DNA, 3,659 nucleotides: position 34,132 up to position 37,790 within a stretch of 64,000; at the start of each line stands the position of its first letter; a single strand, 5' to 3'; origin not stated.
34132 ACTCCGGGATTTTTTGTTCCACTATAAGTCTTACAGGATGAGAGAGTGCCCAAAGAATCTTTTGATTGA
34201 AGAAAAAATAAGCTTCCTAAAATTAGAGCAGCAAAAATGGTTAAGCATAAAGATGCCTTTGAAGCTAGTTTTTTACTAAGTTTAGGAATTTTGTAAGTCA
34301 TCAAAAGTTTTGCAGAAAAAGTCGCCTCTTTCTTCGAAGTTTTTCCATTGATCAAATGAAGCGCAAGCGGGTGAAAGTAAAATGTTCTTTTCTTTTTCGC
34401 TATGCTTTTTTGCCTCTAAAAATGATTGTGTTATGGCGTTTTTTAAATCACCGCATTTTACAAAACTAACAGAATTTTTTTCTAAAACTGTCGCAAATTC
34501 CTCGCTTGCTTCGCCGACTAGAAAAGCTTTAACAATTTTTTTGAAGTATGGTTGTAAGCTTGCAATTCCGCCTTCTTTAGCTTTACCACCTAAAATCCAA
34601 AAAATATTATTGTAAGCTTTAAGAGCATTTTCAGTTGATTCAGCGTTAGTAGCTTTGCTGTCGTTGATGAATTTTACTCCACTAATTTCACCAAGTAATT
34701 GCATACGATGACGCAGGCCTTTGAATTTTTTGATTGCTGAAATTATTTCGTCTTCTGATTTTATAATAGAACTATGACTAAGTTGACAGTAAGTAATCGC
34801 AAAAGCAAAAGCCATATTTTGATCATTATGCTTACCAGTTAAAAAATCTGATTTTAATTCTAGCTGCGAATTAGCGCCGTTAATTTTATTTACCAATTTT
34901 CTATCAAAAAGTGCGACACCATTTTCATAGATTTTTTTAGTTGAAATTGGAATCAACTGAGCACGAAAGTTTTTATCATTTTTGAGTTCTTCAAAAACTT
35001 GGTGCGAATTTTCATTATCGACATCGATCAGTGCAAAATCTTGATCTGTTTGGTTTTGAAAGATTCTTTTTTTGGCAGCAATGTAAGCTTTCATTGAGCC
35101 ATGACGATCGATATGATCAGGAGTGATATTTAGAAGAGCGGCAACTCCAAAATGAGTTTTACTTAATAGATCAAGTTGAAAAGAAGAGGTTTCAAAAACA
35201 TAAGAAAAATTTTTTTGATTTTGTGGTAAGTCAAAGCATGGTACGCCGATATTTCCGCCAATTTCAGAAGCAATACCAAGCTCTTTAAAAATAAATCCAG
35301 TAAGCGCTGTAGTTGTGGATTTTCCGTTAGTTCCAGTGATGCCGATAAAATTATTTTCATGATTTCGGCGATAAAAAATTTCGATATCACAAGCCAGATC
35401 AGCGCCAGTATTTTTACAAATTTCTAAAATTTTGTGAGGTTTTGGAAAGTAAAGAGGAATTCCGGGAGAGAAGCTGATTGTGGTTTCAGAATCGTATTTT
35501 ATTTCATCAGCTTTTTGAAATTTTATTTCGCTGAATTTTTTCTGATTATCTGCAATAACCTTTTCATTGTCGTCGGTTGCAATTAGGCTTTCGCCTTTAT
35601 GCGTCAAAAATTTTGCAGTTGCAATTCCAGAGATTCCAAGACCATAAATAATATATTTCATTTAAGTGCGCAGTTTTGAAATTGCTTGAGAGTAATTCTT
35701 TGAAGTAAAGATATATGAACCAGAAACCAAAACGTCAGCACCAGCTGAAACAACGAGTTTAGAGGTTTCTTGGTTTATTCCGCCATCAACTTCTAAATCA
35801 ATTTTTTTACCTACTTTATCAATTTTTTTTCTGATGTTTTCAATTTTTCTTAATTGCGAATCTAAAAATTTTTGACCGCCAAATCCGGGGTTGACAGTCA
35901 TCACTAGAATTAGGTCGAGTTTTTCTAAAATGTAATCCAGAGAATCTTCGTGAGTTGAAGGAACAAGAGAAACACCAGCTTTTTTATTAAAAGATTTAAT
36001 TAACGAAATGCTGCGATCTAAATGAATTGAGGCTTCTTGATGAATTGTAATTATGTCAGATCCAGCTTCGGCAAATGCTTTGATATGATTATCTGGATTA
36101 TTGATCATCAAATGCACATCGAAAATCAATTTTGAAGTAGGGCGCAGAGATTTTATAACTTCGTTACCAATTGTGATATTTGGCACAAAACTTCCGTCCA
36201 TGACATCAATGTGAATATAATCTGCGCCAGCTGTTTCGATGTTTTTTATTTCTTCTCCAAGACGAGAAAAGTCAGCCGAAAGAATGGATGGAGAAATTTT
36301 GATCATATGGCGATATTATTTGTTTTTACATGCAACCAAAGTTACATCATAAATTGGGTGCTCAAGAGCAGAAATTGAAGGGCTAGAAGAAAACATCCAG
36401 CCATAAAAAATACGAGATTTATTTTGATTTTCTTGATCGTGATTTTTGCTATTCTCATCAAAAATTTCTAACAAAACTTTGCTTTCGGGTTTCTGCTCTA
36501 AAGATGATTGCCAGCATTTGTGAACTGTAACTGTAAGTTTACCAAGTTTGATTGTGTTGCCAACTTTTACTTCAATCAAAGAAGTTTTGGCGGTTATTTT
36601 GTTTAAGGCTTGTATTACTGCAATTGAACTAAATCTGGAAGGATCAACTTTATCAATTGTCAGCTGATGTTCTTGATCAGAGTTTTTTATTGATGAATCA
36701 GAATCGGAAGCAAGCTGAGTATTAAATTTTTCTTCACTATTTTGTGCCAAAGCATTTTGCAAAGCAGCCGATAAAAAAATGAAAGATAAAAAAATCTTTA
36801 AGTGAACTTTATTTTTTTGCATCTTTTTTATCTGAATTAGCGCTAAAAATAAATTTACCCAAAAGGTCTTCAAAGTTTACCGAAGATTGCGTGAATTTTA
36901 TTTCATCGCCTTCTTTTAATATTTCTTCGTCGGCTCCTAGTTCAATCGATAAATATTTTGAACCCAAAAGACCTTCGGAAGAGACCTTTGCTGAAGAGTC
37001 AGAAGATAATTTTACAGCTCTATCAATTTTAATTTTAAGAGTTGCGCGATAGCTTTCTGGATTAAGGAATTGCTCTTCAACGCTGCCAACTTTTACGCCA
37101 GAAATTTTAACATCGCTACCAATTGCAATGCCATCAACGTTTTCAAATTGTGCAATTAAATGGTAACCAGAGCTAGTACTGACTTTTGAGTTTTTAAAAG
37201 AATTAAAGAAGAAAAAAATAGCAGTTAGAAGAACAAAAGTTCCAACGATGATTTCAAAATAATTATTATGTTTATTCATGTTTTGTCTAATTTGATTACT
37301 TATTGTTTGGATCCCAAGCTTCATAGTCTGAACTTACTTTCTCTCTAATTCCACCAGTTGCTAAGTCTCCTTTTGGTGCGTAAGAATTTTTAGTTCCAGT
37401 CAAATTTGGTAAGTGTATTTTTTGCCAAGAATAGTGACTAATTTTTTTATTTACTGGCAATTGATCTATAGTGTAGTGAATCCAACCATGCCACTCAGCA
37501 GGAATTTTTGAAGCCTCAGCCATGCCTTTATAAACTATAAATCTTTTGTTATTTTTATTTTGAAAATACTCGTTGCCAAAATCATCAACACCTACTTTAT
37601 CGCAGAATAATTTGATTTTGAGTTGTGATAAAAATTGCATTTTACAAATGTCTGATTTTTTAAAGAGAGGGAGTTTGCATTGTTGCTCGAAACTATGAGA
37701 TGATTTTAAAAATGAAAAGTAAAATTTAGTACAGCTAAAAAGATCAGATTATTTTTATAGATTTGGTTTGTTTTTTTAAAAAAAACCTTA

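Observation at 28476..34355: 1959-aa cysteine-rich giant surface/secreted protein of no recognisable bacterial adhesin class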

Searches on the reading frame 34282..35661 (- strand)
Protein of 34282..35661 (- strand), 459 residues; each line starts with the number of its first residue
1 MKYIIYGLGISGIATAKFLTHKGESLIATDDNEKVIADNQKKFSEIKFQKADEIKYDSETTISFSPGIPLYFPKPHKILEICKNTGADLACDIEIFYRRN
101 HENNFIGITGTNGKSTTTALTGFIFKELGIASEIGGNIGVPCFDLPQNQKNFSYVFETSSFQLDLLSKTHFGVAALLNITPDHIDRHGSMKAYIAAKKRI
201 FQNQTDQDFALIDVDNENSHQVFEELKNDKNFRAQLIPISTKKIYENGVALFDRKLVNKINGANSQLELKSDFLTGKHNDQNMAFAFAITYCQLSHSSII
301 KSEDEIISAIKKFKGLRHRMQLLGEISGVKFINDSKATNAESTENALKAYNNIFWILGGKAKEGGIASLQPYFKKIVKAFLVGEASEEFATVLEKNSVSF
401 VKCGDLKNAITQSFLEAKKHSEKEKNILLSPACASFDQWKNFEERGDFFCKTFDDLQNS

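Call 7: search_protein_families(library=pfam, proteins=[window:34282-35661:-])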
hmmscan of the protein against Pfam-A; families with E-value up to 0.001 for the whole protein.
window:34282-35661:- (459 aa): 3 families
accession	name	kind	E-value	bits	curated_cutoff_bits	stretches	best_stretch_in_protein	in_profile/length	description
PF08245.18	Mur_ligase_M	-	4.8e-26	92.4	24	1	108-289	1-199/200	Mur ligase middle domain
PF02875.26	Mur_ligase_C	-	7.5e-09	36.9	28.4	1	318-419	1-117/127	Mur ligase, glutamate ligase domain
PF21799.2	MurD-like_N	-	3.4e-05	24.5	27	1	2-74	2-75/88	Mur ligase MurD-like, N-terminal domain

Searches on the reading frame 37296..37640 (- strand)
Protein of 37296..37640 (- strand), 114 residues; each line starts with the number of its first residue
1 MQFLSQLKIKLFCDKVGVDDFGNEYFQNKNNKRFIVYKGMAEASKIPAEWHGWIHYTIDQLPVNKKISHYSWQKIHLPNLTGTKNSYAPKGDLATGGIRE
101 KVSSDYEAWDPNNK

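Call 7: search_protein_families(library=pfam, proteins=[window:37296-37640:-])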
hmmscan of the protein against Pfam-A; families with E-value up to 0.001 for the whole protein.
window:37296-37640:- (114 aa): 1 family
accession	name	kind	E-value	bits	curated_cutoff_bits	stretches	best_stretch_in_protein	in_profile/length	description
PF05071.21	NDUFA12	-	3.8e-22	79.4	23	1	15-111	3-98/98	NADH ubiquinone oxidoreductase subunit NDUFA12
